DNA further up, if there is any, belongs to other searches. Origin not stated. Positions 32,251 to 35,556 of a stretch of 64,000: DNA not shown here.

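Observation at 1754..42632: Six-copy promoter family whose -35/-10 spacer is a poly-T tract: candidate phase-variable pilin / surface-protein regulon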

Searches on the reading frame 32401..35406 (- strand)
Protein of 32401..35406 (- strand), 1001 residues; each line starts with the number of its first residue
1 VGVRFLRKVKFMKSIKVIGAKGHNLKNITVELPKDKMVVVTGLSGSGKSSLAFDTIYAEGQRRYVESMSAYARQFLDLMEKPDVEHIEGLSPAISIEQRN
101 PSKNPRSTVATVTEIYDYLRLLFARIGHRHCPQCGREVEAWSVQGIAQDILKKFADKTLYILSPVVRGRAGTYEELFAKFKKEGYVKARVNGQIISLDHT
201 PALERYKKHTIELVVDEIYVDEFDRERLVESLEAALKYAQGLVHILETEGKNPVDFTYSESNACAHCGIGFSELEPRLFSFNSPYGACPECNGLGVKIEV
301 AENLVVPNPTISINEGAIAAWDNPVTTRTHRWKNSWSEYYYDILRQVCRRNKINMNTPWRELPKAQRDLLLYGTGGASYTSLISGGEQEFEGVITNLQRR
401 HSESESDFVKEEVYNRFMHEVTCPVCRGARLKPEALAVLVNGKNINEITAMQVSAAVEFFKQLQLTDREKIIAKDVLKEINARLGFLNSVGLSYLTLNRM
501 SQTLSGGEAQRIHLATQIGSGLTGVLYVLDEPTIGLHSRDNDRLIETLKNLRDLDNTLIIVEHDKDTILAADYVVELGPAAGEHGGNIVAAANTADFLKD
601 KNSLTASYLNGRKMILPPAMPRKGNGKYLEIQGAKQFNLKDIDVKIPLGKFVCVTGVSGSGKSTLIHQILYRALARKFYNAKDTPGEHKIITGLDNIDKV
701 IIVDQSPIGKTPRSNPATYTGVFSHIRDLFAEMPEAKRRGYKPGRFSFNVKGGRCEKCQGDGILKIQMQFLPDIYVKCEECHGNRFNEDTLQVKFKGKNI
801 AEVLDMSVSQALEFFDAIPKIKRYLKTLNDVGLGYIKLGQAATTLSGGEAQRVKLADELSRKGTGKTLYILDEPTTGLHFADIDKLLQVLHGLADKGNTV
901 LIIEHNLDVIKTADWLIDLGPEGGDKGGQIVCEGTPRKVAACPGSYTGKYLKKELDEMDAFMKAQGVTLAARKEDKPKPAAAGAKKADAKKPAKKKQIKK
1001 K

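Call 11: search_protein_families(library=ncbifam, proteins=[window:32401-35406:-])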
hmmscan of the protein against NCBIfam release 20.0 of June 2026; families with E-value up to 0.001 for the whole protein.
window:32401-35406:- (1001 aa): 184 families (the best 25 are shown)
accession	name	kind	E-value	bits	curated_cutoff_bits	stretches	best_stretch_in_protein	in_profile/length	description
NF001503.0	PRK00349.1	equivalog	0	1466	1147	1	12-956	3-942/943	excinuclease ABC subunit UvrA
TIGR00630.1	uvra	equivalog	0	1387.7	729.8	1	15-940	2-924/924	excinuclease ABC subunit UvrA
NF001885.0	PRK00635.1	equivalog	6.5e-195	650.2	3054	1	12-940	1-905/1809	excinuclease ABC subunit A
TIGR03608.1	L_ocin_972_ABC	subfamily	1.2e-35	122.9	254.85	3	820-919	111-206/206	putative bacteriocin export ABC transporter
TIGR04521.1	ECF_ATPase_2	equivalog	1.9e-34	119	330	3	486-609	127-244/279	energy-coupling factor transporter ATPase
NF040873.1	AztA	equivalog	2.7e-34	118.4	220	2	828-917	104-189/191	zinc ABC transporter ATP-binding protein AztA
TIGR04520.1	ECF_ATPase_1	equivalog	4.8e-32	111.5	315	3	486-609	120-235/269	energy-coupling factor transporter ATPase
TIGR02857.1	CydD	equivalog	5.9e-32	111.3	435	2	829-919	442-529/529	thiol reductant ABC exporter subunit CydD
TIGR02673.1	FtsE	equivalog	9.5e-31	107.1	264.85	3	822-912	116-202/214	cell division ATP-binding protein FtsE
NF010068.0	PRK13548.1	equivalog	4.3e-30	104.7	261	2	826-939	120-230/261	heme ABC transporter ATP-binding protein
NF010170.0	PRK13651.1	equivalog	4.8e-27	94.7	432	2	486-614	148-269/308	cobalt transporter ATP-binding subunit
TIGR03873.1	F420-0_ABC_ATP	hypoth_equivalog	1.4e-26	93.3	372.4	2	841-939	134-224/256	putative F420-0 ABC transporter ATP-binding protein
TIGR02315.1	ABC_phnC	equivalog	2.3e-26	92.7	266.1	3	821-939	123-233/243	phosphonate ABC transporter ATP-binding protein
NF000355.4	ribo_prot_ABC_F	equivalog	5.6e-26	91.5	380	3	448-566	56-175/499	ribosomal protection-like ABC-F family protein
TIGR00972.1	3a0107s01c2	equivalog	1.6e-25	89.9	343.2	2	496-612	137-246/248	phosphate ABC transporter ATP-binding protein PstB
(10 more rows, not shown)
